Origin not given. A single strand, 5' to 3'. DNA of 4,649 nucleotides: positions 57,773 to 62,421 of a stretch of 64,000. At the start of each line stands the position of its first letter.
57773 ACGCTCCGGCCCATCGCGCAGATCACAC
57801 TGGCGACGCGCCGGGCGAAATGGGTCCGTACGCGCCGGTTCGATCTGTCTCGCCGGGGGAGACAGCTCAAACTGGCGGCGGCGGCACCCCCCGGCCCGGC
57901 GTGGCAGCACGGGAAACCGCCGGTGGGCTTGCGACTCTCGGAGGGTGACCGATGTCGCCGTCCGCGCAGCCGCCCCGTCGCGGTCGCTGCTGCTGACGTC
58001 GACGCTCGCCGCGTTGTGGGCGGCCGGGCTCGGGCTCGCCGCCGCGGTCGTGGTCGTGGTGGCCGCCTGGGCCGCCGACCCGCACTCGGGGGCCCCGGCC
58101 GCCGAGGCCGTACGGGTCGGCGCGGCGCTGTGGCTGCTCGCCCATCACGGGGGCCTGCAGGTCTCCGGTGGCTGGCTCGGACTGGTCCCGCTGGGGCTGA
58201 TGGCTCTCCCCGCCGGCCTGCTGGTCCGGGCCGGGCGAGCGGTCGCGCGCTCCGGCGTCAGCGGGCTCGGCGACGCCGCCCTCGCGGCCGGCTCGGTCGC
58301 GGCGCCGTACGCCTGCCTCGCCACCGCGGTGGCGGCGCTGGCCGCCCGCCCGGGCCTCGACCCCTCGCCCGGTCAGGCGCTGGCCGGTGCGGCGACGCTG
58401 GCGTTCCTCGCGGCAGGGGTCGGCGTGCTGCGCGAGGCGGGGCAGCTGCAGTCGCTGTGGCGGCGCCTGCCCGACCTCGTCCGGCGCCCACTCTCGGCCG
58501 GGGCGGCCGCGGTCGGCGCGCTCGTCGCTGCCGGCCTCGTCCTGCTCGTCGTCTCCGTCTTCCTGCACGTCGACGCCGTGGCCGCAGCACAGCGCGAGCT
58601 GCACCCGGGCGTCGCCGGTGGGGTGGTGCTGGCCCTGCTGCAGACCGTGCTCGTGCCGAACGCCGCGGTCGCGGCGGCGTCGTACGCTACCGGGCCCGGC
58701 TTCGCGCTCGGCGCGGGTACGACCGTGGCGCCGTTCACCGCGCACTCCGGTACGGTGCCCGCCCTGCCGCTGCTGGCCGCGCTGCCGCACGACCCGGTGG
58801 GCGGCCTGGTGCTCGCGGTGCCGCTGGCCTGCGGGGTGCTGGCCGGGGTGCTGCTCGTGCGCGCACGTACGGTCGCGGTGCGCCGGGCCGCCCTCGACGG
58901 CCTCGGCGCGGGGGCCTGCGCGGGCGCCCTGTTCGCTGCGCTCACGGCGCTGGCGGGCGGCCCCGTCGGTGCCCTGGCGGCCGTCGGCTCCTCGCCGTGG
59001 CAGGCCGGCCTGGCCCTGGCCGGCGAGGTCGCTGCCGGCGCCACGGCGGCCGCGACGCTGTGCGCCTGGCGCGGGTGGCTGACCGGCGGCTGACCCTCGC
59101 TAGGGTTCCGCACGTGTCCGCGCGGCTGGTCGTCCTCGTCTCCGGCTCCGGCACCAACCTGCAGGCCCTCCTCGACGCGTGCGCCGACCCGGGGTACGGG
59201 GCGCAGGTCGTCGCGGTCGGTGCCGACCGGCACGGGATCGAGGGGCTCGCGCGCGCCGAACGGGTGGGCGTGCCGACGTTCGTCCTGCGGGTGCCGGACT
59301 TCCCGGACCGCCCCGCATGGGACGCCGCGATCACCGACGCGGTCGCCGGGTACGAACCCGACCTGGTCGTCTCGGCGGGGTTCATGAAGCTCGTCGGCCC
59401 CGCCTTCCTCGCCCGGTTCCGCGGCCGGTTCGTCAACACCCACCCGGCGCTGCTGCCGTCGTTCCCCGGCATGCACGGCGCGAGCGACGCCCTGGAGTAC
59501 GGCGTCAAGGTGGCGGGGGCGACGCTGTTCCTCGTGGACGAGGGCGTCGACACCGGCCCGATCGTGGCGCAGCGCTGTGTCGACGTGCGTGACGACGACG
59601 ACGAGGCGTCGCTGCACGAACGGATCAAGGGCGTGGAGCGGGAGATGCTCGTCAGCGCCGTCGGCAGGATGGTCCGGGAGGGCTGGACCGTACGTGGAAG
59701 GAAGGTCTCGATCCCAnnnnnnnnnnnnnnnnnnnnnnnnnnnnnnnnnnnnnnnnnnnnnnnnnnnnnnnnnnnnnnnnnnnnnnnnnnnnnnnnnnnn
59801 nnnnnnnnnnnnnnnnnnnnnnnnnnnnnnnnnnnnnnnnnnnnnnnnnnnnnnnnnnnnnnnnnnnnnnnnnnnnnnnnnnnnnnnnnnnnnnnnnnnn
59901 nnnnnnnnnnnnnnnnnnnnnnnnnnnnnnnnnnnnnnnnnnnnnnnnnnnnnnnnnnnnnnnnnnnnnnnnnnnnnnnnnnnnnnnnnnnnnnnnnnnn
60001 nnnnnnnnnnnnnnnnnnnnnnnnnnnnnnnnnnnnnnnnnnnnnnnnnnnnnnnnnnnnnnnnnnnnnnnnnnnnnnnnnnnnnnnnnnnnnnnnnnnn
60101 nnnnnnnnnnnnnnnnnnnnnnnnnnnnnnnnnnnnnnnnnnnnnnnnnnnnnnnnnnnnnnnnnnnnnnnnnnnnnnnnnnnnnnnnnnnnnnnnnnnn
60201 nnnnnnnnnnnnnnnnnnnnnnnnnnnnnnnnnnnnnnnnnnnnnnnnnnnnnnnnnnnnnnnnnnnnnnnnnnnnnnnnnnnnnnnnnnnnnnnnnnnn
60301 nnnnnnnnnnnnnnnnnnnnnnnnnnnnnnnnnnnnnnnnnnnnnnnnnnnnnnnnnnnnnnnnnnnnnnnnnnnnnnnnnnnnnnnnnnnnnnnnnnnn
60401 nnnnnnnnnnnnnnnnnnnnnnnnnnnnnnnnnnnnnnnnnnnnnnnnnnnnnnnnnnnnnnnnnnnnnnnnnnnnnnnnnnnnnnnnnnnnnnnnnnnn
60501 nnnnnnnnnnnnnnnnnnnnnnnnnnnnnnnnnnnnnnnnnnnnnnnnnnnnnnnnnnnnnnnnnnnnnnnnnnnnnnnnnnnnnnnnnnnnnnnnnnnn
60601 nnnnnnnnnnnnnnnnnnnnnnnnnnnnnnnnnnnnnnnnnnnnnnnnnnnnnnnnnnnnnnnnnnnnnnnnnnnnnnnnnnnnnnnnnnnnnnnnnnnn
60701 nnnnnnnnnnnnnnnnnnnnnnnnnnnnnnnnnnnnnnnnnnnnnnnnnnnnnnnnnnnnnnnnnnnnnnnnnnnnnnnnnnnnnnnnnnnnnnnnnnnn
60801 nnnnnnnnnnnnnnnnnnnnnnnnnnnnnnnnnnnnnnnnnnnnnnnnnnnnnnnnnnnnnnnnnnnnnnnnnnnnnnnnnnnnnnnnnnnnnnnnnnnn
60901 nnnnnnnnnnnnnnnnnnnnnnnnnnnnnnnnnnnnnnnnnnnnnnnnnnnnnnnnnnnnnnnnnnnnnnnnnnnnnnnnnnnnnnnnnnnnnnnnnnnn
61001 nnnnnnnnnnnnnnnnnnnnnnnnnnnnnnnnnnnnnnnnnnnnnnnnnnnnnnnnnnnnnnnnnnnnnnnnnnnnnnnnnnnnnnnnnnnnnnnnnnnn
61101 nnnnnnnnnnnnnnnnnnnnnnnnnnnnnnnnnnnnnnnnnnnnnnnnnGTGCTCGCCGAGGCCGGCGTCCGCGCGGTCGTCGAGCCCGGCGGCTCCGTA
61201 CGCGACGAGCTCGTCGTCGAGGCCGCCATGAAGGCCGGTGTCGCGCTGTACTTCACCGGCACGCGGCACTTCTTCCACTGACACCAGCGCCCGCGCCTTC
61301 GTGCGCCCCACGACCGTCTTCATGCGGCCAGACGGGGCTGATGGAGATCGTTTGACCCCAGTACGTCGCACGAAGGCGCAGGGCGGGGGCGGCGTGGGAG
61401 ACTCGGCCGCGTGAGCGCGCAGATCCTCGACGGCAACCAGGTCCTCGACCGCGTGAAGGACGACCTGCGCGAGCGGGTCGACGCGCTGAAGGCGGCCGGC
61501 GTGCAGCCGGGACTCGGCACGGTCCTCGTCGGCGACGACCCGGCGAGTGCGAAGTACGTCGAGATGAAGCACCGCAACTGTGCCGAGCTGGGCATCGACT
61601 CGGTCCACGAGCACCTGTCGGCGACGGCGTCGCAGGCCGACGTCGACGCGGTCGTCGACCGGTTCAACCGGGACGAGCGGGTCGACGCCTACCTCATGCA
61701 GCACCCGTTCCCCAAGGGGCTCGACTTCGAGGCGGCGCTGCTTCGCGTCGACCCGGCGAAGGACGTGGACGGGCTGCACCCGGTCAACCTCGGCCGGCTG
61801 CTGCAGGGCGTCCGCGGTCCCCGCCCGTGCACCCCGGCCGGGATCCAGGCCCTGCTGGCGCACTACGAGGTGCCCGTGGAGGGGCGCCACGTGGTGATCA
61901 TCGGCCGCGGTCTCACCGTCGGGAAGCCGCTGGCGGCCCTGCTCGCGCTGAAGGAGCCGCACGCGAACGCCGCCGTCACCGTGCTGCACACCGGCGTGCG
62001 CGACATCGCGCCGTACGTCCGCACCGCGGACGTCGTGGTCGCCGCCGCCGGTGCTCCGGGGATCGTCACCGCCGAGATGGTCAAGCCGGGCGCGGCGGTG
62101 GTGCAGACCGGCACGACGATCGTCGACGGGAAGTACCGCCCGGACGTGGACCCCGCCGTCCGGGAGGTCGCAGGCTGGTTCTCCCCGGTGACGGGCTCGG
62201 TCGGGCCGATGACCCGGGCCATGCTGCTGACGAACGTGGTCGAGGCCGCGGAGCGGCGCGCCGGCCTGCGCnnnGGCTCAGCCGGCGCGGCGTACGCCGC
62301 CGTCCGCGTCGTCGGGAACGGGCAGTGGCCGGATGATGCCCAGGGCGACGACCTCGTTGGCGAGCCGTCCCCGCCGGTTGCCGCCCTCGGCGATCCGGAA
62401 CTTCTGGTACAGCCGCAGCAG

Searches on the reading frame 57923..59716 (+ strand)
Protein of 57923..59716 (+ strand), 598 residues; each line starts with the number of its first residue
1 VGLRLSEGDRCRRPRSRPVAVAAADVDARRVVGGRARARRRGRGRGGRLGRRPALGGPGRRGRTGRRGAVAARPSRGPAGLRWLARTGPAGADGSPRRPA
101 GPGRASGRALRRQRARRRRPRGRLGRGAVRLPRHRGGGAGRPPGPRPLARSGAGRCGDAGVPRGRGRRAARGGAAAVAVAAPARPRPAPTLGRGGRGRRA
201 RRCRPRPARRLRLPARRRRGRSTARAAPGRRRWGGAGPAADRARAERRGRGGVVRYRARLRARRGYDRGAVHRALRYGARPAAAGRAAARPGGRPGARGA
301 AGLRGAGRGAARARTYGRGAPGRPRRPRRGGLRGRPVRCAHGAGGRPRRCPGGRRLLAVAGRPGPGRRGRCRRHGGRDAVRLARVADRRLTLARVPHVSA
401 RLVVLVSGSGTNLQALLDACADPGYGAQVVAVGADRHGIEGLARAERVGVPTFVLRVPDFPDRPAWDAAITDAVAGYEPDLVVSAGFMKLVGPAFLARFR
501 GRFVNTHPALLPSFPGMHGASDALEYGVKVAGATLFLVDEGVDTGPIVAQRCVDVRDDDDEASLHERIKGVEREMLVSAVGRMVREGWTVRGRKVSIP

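Call 76: search_protein_families(library=pfam, max_evalue=0.000001, proteins=[window:57923-59716:+])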
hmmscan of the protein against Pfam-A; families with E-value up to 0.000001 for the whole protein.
window:57923-59716:+ (598 aa): 1 family
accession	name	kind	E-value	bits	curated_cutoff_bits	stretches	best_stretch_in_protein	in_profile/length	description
PF00551.24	Formyl_trans_N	-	2.3e-47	161.5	26.1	1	401-580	2-181/181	Formyl transferase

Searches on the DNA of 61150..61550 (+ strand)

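Call 32: search_dna_similar(query=window:61280-61400:+, collection=plasmids, mode=distant, max_evalue=1, max_rows=15)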
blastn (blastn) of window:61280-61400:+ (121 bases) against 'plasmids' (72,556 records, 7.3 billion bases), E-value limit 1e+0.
Records with a match: 3; places in all: 4; records where one place covers at least 80% of the query: 0.
Best place of each record, by identity: >=99% 1; 80-90% 2.
By first word of the organism name: Paracoccus 1; Chelativorans 1; Embleya 1.
By predicted mobility (MOB-suite, as given by PLSDB): non-mobilizable 1; conjugative 1; mobilizable 1.
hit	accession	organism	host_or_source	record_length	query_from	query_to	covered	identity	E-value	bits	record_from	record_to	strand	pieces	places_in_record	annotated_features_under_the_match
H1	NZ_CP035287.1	Paracoccus versutus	whole organism,soil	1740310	23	59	31%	87.2%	3e-1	42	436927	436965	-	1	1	none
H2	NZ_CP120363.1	Chelativorans sp. AA-79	single cell,petroleum contaminated soil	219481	23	59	31%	87.2%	3e-1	42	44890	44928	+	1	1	mercuric reductase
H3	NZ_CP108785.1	Embleya sp. NBC_00888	-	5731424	30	51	18%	100.0%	3e-1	41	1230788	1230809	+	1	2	none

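Call 77: search_rna_families(source=window, start=61150, end=61550, threshold=evalue, max_evalue=10)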
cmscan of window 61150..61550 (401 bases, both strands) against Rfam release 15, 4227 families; matches with E-value up to 10: 1.
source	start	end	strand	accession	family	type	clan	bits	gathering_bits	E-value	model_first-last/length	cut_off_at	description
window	61151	61231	+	RF04308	HCV_SL2531-SL2549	Cis-reg;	-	13.1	56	3.6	1-72/72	no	Hepatitis C virus stem-loop SL2531 and SL2549AU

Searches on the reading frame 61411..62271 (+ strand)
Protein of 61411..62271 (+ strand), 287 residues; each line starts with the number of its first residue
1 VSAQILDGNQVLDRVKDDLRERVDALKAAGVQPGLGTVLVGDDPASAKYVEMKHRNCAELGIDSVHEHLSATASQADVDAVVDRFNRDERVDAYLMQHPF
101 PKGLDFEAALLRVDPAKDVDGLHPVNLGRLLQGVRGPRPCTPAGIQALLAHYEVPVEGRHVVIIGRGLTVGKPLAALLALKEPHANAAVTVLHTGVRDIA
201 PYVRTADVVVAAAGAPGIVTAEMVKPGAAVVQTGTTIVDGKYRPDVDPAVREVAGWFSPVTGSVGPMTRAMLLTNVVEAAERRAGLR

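Call 33: list_cluster_members(proteins=[P0001, window:61411-62271:+, window:8282-8821:+])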
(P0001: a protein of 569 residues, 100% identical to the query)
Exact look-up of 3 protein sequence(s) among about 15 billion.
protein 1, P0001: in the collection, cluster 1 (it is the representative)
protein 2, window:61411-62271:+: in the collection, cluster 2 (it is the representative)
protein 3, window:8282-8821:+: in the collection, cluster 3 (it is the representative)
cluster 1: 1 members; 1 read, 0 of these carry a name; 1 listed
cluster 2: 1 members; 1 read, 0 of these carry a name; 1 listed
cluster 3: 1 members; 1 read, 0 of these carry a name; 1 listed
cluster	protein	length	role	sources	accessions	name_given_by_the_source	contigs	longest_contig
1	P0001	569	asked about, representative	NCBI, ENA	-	-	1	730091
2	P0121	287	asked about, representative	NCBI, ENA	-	-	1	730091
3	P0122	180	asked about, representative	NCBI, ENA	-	-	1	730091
